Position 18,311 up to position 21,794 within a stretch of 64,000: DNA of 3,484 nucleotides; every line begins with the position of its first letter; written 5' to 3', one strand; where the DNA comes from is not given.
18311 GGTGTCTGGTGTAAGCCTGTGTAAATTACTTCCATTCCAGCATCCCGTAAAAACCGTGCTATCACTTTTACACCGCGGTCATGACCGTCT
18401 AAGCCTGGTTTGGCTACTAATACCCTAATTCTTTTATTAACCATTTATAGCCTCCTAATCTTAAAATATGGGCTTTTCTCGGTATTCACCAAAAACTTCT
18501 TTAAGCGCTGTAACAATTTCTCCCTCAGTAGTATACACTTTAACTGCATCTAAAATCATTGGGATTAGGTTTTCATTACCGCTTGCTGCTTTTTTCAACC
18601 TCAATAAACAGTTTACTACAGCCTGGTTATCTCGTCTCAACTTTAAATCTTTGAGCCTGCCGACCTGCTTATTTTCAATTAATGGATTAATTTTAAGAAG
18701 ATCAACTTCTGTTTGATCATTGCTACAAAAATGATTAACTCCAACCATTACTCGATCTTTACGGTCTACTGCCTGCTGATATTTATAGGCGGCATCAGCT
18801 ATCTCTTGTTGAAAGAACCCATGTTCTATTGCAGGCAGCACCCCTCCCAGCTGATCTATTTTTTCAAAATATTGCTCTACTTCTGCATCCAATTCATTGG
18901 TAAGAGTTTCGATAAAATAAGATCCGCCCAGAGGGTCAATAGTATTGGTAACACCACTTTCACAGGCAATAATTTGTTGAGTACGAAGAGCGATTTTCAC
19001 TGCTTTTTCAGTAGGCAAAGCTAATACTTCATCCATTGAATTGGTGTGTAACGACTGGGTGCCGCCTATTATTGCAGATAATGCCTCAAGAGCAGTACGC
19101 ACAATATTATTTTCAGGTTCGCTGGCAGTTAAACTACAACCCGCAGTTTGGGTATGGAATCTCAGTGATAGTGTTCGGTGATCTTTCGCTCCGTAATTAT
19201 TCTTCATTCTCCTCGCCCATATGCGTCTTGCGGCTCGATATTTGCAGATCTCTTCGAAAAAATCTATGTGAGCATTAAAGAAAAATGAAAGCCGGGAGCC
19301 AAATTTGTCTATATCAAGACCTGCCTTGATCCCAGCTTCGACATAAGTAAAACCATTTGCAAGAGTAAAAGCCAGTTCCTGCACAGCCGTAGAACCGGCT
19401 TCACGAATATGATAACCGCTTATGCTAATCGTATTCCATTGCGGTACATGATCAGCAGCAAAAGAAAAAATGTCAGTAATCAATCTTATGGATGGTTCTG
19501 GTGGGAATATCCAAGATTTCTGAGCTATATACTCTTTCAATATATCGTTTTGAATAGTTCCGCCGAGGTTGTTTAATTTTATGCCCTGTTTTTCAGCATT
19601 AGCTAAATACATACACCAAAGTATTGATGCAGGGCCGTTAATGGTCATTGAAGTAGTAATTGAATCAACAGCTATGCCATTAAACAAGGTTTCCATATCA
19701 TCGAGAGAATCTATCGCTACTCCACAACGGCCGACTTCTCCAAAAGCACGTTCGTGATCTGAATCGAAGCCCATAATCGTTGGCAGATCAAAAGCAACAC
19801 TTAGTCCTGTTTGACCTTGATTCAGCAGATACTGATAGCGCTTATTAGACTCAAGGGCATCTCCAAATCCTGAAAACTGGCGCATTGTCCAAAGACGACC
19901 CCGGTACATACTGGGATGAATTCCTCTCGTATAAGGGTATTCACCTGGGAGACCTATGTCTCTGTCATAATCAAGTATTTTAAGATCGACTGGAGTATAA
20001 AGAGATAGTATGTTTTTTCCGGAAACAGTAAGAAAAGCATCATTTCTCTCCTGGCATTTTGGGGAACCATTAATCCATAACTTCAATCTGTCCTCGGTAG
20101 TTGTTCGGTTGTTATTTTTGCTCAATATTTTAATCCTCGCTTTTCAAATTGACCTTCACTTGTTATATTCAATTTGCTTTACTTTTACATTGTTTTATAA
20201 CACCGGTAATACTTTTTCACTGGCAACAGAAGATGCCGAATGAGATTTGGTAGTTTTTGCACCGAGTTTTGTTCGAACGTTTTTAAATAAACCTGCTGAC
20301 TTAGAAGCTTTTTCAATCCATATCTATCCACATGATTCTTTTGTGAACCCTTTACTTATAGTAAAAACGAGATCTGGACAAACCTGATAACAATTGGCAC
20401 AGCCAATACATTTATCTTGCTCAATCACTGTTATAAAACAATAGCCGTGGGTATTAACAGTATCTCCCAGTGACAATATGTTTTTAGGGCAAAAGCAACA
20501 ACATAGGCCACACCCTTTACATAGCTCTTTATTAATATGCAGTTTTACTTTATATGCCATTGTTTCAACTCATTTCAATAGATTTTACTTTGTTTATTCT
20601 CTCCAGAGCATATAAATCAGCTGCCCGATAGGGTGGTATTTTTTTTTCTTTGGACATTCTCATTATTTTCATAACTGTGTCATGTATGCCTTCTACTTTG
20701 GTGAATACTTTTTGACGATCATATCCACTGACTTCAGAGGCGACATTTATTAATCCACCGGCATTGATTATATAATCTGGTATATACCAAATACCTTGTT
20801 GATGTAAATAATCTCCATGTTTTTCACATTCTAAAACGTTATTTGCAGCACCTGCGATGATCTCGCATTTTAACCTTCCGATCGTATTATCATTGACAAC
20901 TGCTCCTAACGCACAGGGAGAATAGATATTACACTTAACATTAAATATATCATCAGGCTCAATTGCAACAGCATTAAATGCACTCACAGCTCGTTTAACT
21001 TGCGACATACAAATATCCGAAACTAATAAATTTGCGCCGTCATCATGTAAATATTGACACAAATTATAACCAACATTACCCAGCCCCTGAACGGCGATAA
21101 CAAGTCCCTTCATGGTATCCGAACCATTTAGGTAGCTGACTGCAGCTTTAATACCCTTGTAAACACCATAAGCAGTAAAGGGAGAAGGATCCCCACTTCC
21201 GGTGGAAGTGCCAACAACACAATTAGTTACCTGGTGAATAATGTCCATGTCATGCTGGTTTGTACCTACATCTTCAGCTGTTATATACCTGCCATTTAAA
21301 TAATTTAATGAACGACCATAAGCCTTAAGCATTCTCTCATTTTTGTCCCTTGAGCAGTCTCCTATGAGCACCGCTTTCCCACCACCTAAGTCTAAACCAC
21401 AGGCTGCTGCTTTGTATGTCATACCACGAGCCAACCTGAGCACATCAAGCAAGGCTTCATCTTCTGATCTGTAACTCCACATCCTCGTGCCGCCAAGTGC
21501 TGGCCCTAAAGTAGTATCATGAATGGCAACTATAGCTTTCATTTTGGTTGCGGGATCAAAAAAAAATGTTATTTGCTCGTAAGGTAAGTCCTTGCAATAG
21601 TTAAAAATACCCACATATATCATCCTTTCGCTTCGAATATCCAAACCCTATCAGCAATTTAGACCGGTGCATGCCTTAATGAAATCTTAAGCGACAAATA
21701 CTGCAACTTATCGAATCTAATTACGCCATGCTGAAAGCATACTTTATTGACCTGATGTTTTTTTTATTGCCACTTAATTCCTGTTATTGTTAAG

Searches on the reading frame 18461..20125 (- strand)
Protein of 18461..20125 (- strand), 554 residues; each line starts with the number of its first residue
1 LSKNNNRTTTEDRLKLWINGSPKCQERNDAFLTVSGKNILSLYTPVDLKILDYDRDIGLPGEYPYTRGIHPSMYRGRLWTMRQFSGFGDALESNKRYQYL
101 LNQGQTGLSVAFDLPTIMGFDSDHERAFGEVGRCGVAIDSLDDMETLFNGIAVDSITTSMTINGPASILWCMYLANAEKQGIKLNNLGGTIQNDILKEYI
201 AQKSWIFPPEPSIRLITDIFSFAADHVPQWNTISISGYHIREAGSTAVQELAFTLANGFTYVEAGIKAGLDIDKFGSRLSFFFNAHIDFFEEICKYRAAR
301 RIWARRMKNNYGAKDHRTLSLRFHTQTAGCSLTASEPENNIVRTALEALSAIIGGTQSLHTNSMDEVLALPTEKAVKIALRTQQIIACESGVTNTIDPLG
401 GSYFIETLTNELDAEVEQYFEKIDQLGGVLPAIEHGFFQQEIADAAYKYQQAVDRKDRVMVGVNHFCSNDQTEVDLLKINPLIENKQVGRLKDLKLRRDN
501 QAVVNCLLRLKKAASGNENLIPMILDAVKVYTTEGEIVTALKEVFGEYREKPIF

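Call 70: search_protein_families(library=pfam, proteins=[window:18461-20125:-], max_evalue=0.00001)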
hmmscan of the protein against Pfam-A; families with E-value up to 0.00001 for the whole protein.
window:18461-20125:- (554 aa): 1 family
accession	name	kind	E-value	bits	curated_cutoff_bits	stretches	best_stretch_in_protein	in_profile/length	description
PF01642.28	MM_CoA_mutase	-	2.7e-218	726.1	22.1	1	33-546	2-512/512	Methylmalonyl-CoA mutase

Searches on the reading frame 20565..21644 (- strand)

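Call 70: search_protein_families(library=pfam, proteins=[window:20565-21644:-], max_evalue=0.00001)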
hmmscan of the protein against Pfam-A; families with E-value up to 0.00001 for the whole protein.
window:20565-21644:- (359 aa): 2 families
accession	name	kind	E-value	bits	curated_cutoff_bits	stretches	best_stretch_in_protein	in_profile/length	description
PF02812.23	ELFV_dehydrog_N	-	3.1e-25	88.8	25.3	1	35-139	21-126/129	Glu/Leu/Phe/Val dehydrogenase, dimerisation domain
PF00208.27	ELFV_dehydrog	-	2.4e-21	77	23.4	2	220-352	89-235/241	Glutamate/Leucine/Phenylalanine/Valine dehydrogenase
